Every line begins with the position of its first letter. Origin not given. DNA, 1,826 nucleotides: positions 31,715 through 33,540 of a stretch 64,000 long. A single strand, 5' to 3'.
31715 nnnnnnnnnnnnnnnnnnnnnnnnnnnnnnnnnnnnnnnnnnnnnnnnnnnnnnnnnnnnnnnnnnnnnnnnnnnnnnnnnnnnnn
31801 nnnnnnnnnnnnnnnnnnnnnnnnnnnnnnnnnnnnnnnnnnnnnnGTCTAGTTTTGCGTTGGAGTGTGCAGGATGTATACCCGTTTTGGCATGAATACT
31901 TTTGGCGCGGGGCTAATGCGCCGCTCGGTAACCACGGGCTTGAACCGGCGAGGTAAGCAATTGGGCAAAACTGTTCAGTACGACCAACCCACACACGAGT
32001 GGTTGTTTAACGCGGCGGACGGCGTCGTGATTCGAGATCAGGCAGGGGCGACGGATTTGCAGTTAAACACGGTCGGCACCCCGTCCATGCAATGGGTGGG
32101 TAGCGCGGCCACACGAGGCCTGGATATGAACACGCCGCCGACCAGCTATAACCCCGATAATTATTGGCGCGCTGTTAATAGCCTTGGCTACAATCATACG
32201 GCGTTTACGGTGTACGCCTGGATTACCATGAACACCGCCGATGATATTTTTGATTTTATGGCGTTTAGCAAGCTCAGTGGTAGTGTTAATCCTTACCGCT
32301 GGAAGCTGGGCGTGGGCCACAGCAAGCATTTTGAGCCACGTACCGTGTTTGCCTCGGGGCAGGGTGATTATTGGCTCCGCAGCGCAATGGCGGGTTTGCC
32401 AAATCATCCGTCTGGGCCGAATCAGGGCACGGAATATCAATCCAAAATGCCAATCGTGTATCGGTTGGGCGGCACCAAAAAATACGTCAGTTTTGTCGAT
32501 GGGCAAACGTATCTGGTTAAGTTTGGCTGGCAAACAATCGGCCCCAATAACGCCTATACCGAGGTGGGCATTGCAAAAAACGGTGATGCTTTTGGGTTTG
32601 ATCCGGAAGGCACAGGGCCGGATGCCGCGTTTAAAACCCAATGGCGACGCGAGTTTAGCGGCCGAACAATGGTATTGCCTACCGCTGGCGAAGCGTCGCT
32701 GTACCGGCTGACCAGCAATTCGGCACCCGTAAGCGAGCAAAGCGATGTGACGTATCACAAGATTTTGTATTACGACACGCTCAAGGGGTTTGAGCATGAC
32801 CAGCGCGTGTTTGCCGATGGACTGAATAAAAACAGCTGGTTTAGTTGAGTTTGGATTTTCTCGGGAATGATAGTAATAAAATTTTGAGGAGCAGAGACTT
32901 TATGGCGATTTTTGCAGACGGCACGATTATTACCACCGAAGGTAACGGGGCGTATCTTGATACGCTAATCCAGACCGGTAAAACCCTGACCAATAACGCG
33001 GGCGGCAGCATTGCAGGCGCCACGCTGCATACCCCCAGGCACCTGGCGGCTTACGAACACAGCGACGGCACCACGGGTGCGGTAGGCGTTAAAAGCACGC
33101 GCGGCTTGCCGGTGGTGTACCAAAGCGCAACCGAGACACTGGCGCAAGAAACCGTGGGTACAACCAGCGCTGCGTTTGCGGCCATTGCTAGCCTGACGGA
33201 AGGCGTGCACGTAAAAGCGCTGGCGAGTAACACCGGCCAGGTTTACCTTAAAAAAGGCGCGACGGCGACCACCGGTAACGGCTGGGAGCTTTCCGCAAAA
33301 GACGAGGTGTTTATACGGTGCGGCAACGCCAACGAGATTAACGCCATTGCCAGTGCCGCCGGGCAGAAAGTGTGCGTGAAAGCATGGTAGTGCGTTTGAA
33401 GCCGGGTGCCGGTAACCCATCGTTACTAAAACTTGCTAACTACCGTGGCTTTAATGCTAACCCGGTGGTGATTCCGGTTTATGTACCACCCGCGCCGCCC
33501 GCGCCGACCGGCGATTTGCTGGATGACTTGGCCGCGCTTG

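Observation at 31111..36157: Five-kb phage-derived block between tsaD and an SBP gene: LamG-lectin gene cluster plus a lysis-like cassette with no other prophage parts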

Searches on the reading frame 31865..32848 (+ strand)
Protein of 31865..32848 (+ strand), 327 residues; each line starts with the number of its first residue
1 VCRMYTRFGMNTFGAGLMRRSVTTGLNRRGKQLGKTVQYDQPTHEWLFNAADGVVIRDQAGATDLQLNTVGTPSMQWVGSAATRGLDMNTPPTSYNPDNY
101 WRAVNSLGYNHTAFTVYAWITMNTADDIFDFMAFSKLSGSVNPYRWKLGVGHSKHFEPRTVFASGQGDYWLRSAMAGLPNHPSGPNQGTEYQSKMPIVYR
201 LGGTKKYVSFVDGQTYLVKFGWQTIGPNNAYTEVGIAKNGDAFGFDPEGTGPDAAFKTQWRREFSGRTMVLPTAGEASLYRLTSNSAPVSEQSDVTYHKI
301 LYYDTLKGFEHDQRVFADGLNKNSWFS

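Call 3: search_protein_families(library=pfam, proteins=[window:31865-32848:+], max_evalue=1)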
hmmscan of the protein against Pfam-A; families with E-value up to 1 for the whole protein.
window:31865-32848:+ (327 aa): 0 families

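Call 4: search_protein_families(library=phrogs, proteins=[window:31865-32848:+], max_evalue=1)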
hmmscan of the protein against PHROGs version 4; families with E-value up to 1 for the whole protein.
window:31865-32848:+ (327 aa): 0 families

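Call 16: find_homologous_proteins(query=window:31874-32848:+)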
Query window:31874-32848:+ (324 aa): 1 proteins with E <= 0.001 among 801 candidates.
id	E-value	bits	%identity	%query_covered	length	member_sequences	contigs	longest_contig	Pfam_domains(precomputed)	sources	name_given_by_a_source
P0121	3.9e-223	758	100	100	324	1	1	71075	-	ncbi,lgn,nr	ncbi:MAG: hypothetical protein VKJ06_01620 [Vampirovibrionales bacterium]|nr:hypothetical protein [V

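Call 28: search_protein_representatives(protein=window:31874-32848:+)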
Query: 324 residues. Proteins with E-value up to 0.001 (for the whole library): 6; up to 1e-10: 5; up to 1e-30: 1. The best 6 are listed.
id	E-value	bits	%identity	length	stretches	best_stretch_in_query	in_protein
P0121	1.2e-223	757.7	100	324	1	1-324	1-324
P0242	1.1e-27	113.7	32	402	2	90-323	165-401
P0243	6.2e-19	84.9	40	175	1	154-323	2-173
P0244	2.1e-12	63.4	32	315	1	38-313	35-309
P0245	7.8e-11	58.2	32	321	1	27-323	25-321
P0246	2.6e-08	49.9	34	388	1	36-228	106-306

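Call 29: find_encoding_contigs(protein=P0242, flank=10000, max_places=3)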
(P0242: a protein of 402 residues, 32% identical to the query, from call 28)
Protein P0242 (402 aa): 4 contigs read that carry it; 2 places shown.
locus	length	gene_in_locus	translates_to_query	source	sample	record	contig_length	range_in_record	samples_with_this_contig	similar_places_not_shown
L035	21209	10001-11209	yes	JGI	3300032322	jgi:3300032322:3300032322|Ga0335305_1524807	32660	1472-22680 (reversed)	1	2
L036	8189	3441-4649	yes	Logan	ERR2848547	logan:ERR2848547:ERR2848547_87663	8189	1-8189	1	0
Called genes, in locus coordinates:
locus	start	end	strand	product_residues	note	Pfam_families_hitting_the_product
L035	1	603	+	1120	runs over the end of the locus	-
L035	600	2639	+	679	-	PF23899:SU10_portal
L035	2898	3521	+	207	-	-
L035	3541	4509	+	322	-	PF25209:Phage_capsid_4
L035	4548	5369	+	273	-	-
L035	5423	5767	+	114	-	-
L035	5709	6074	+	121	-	-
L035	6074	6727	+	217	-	PF24175:SU10_adaptor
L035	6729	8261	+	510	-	-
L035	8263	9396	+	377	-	-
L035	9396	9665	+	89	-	-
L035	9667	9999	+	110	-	-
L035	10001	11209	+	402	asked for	-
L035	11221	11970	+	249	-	-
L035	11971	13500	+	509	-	-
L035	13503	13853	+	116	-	PF10805:DUF2730 (faint)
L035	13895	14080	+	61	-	-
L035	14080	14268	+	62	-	-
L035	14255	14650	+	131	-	PF08291:Peptidase_M15_3, PF05951:Peptidase_M15_2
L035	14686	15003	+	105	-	-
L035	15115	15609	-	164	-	-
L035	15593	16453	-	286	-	PF14297:Lin1244_N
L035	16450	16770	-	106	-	-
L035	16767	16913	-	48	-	-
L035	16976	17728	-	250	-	PF03837:RecT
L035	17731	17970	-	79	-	-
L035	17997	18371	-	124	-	PF00436:SSB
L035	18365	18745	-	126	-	-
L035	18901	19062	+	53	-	-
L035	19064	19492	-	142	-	-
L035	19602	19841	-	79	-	-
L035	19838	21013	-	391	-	-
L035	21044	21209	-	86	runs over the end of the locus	-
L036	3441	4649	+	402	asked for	-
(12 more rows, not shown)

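Call 33: find_encoding_contigs(protein=P0245, flank=10000, max_places=2)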
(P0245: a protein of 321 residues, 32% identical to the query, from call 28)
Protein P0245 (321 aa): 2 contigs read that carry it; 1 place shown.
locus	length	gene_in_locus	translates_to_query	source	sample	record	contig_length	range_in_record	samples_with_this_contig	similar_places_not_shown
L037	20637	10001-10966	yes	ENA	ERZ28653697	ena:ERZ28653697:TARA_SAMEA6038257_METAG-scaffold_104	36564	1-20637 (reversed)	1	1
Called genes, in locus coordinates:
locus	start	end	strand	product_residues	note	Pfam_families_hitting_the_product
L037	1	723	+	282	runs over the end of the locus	-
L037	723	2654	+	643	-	PF12236:Head-tail_con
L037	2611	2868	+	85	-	-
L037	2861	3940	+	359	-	-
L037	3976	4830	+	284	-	PF25209:Phage_capsid_4 (weak)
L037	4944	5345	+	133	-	-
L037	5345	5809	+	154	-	-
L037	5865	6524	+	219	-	PF24175:SU10_adaptor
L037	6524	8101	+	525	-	-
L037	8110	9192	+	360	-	-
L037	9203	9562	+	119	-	-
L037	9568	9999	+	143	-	-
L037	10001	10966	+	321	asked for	-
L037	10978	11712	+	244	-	-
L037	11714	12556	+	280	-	-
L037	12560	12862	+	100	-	PF23067:MG280 (weak)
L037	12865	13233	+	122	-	PF08291:Peptidase_M15_3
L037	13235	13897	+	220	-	PF07819:PGAP1 (weak)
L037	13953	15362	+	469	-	-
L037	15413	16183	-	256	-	-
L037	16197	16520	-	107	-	-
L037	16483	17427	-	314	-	PF00268:Ribonuc_red_sm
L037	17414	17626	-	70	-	-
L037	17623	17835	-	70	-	-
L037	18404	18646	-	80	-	-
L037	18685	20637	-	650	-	?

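Call 34: find_encoding_contigs(protein=P0244, flank=10000, max_places=2)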
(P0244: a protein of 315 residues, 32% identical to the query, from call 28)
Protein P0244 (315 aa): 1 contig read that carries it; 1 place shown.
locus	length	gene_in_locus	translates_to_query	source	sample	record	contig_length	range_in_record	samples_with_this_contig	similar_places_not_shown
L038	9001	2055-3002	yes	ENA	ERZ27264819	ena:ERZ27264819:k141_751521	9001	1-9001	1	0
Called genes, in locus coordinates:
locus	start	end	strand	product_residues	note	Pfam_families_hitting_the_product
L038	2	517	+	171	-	?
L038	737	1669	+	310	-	PF21703:Gp10A-like, PF25209:Phage_capsid_4 (weak)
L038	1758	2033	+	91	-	-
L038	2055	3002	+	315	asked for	-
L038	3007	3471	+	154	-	-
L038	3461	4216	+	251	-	-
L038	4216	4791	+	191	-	PF17212:Tube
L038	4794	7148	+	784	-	PF25675:Phage_nozzle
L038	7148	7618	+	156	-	PF11090:Phage_T7_Gp13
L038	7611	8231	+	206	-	PF24072:T7_gp14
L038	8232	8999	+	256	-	?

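Call 38: search_solved_structures(query=window:31874-32848:+, max_evalue=5)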
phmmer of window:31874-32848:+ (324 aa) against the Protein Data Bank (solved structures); distinct sequences matched with E-value up to 5: 1.
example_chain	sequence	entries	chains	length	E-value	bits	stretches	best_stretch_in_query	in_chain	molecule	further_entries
7y7b_9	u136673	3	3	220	0.73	12.3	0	69-122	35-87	ACPI-12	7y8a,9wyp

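Call 46: predict_structure(alignment_id=A1)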
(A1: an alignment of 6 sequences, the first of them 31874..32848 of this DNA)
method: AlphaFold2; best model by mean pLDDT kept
length: 324 residues; sequences in the alignment: 6
mean_pLDDT: 56.7   pTM: 0.67
mean pLDDT of the five models: 56.7, 52.7, 48.2, 46.5, 43.8
residues with pLDDT >= 90: 0; 70-90: 85; 50-70: 115; < 50: 124
segments of 3 or more residues with pLDDT < 50: 1-35, 87-92, 94-96, 134-137, 160-166, 168-190, 197-202, 244-271, 280-284
pLDDT, mean of each block of 10 residues (from residue 1): 30 30 31 54 72 75 61 67 60 53 64 82 63 52 56 57 46 38 41 50 62 79 61 69 46 37 40 54 50 82 78 71 55
secondary structure, 60 per line:
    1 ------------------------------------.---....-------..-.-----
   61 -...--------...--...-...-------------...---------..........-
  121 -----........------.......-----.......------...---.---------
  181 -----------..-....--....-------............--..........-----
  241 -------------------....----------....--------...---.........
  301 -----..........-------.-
elements in order: E41-44 E62-64 E73-75 E82-84 E98-100 E110-119 E126-133 E140-146 E152-158 E165-167 E195-198 E201-204 E212-223 E226-235 E260-263 E274-277 E292-300 H306-315

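Call 53: search_protein_families(library=ncbifam, proteins=[window:31874-32848:+], max_evalue=0.1)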
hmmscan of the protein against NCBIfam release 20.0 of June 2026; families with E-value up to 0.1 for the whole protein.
window:31874-32848:+ (324 aa): 0 families

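Call 54: search_protein_families(library=padloc, proteins=[window:31874-32848:+], max_evalue=0.1)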
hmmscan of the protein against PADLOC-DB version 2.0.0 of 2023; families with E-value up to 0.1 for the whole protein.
window:31874-32848:+ (324 aa): 0 families

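Call 62: search_dna_similar(query=window:31874-32848:+, collection=phages, mode=protein, max_evalue=0.001, max_rows=15)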
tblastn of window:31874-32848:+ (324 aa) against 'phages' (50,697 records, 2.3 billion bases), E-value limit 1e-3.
No match.

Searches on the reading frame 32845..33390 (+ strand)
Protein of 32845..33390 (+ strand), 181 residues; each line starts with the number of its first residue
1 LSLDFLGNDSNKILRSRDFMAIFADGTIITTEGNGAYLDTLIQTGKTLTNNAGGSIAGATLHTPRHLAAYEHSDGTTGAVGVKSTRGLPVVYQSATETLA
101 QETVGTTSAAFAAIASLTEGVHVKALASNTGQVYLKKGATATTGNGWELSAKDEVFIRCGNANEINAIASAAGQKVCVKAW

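Call 3: search_protein_families(library=pfam, proteins=[window:32845-33390:+], max_evalue=1)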
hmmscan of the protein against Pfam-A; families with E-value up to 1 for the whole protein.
window:32845-33390:+ (181 aa): 0 families

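Call 4: search_protein_families(library=phrogs, proteins=[window:32845-33390:+], max_evalue=1)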
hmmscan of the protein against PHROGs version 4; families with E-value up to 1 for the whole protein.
window:32845-33390:+ (181 aa): 1 family
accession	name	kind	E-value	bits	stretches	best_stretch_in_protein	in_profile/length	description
phrog_11169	-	unknown function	0.013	15.6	1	96-171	159-235/258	-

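Call 53: search_protein_families(library=ncbifam, proteins=[window:32902-33390:+], max_evalue=0.1)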
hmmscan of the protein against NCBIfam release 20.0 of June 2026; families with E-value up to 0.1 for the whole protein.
window:32902-33390:+ (162 aa): 0 families

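Call 54: search_protein_families(library=padloc, proteins=[window:32902-33390:+], max_evalue=0.1)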
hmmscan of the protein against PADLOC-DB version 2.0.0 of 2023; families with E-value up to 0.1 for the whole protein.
window:32902-33390:+ (162 aa): 0 families

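Call 87: search_solved_structures(query=window:32902-33390:+, max_evalue=5)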
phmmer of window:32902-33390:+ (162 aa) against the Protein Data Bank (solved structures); distinct sequences matched with E-value up to 5: 14.
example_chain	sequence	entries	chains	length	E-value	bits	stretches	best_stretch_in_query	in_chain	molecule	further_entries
3p6j_A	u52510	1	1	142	0.014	18.7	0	10-66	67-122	de novo designed beta-trefoil architecture with symmetric primary structure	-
3p6i_A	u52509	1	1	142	0.024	17.9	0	10-67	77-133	de novo designed beta-trefoil architecture with symmetric primary structure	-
3snv_A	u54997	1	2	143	0.038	17.3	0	10-66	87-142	Symfoil-4T/Permutation #1 synthetic protein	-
3o4b_A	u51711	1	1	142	0.19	15.1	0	10-66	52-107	de novo designed beta-trefoil architecture with symmetric primary structure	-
3o4d_A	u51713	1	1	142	0.24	14.7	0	10-48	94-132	de novo designed beta-trefoil architecture with symmetric primary structure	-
3o4c_A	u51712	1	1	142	0.4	14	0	10-66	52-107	de novo designed beta-trefoil architecture with symmetric primary structure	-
4f34_A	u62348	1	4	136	0.61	13.4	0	10-66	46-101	de novo protein Symfoil-4V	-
4hxt_A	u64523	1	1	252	1.1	12.5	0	89-160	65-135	De Novo Protein OR329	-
4d8h_A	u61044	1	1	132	1.5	12.1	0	10-40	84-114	de novo protein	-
4qkr_A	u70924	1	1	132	1.7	11.9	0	10-40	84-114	DE NOVO PROTEIN 6XTYR/PV2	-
3q7w_A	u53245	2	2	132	1.8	11.9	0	10-40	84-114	de novo designed beta-trefoil architecture with symmetric primary structure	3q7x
4qks_A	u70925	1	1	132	1.8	11.8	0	10-40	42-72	DE NOVO PROTEIN 6XTRP/PV2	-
3o4a_A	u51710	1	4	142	1.8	11.8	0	10-66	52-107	de novo designed beta-trefoil architecture with symmetric primary structure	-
4rv1_A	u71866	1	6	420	3.7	10.9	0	63-160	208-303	Engineered Protein OR497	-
